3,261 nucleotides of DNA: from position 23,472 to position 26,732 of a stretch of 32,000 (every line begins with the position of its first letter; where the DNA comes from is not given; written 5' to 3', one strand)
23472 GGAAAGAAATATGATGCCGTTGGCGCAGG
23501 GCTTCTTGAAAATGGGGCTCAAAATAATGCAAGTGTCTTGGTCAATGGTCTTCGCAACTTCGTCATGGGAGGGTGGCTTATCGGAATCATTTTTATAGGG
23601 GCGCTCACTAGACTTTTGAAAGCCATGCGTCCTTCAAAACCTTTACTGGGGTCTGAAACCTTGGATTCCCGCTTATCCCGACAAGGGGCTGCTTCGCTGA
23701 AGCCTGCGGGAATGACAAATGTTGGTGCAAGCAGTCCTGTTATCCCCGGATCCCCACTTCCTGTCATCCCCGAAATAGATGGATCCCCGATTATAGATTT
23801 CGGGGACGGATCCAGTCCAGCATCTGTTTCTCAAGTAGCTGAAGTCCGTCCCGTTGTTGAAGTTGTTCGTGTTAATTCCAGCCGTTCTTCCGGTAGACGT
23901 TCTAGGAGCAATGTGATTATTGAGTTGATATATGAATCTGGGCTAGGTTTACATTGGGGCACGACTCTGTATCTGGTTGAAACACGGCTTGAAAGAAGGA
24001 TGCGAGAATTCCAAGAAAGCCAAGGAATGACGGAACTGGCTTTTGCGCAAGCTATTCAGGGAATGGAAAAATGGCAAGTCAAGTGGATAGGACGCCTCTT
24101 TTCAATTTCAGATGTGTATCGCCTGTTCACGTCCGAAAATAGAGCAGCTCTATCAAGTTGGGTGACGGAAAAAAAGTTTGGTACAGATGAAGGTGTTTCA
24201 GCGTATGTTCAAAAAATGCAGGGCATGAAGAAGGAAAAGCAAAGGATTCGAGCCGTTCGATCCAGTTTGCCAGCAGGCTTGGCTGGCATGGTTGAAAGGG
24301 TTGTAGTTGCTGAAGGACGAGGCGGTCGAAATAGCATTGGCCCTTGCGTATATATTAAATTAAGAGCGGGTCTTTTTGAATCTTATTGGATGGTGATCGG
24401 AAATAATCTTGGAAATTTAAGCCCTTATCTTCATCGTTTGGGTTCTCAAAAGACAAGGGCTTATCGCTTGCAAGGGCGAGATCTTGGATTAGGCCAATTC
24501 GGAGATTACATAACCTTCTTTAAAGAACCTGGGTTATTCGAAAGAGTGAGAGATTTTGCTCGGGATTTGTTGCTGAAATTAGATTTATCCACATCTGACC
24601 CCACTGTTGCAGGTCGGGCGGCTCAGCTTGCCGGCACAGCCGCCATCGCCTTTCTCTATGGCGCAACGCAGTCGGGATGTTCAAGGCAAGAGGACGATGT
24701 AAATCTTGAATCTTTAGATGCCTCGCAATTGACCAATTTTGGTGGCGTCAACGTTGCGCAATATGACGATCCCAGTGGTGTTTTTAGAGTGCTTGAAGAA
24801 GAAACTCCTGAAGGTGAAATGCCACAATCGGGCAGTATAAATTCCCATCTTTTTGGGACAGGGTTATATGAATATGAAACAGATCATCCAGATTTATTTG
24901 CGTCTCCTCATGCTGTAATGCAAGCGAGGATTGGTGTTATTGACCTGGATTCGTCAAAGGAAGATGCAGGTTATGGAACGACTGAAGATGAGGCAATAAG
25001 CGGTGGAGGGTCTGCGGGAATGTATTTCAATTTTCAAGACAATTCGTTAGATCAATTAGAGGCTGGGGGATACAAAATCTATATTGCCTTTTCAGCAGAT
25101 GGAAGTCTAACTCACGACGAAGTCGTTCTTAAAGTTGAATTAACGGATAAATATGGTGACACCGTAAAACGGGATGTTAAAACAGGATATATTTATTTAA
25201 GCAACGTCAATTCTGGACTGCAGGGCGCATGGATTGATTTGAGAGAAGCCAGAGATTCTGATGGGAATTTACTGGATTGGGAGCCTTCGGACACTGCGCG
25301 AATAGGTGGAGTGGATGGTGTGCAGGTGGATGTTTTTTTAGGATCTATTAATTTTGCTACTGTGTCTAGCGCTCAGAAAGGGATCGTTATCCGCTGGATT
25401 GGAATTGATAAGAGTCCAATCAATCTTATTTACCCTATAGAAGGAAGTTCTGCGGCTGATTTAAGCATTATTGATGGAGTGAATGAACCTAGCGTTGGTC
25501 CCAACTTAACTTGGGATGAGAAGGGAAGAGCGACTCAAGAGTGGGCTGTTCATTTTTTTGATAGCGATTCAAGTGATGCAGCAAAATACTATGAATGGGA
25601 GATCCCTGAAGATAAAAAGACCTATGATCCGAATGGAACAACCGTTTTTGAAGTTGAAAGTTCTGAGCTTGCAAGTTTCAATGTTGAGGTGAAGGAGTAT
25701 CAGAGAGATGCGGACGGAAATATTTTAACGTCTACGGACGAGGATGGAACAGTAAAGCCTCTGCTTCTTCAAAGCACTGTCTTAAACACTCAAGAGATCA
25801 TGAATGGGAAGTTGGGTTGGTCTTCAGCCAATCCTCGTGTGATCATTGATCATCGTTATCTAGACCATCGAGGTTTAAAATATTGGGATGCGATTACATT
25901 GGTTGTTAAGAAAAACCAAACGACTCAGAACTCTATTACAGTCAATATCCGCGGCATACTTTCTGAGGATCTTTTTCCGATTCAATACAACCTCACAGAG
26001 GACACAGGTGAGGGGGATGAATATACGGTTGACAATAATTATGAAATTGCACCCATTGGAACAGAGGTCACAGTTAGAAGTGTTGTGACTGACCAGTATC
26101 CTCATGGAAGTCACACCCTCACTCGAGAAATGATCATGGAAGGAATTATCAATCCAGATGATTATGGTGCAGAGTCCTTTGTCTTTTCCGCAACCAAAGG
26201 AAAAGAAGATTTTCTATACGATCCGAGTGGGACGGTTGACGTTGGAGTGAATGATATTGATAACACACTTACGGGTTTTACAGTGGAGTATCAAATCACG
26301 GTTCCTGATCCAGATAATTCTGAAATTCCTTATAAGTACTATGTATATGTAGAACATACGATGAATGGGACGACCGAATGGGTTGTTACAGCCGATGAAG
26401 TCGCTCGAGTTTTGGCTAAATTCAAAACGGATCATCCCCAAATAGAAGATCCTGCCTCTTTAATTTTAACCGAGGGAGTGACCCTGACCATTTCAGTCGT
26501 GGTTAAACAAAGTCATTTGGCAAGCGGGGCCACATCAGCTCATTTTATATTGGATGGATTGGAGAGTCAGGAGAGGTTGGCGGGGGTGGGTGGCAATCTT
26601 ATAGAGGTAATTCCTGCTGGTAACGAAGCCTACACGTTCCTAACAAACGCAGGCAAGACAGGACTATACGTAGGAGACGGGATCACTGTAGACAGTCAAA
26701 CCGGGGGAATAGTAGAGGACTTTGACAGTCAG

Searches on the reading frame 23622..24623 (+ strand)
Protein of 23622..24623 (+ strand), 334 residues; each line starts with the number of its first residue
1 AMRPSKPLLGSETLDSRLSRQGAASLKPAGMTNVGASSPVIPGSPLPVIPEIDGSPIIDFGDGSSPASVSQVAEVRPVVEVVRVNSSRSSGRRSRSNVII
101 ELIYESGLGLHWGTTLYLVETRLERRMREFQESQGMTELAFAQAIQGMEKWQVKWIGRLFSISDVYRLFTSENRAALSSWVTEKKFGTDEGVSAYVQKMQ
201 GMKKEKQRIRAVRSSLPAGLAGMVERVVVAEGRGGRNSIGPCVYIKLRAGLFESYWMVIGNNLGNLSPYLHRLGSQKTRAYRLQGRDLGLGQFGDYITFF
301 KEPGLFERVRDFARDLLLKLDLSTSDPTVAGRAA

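Call 48: search_protein_families(library=pfam, proteins=[window:23622-24623:+], max_evalue=10)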
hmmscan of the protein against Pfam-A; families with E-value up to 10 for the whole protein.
window:23622-24623:+ (334 aa): 2 families
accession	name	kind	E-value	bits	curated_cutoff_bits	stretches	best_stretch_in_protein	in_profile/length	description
PF21559.3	Reb1_MybAD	-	0.25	12.2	27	1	123-146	9-32/68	DNA-binding protein reb1, Myb-associated domain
PF03705.20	CheR_N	-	0.76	10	27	1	117-130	24-37/53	CheR methyltransferase, all-alpha domain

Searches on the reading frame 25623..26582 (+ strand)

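Call 48: search_protein_families(library=pfam, proteins=[window:25623-26582:+], max_evalue=10)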
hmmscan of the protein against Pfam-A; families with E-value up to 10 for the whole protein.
window:25623-26582:+ (320 aa): 2 families
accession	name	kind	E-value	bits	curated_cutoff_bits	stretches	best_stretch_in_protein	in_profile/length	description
PF05593.20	RHS_repeat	-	0.13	13.1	22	1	25-44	19-38/38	RHS Repeat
PF22120.2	T6SS_Tse3_N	-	0.13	13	27.2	1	248-271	13-36/104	T6SS, Peptidoglycan muramidase Tse3, N-terminal domain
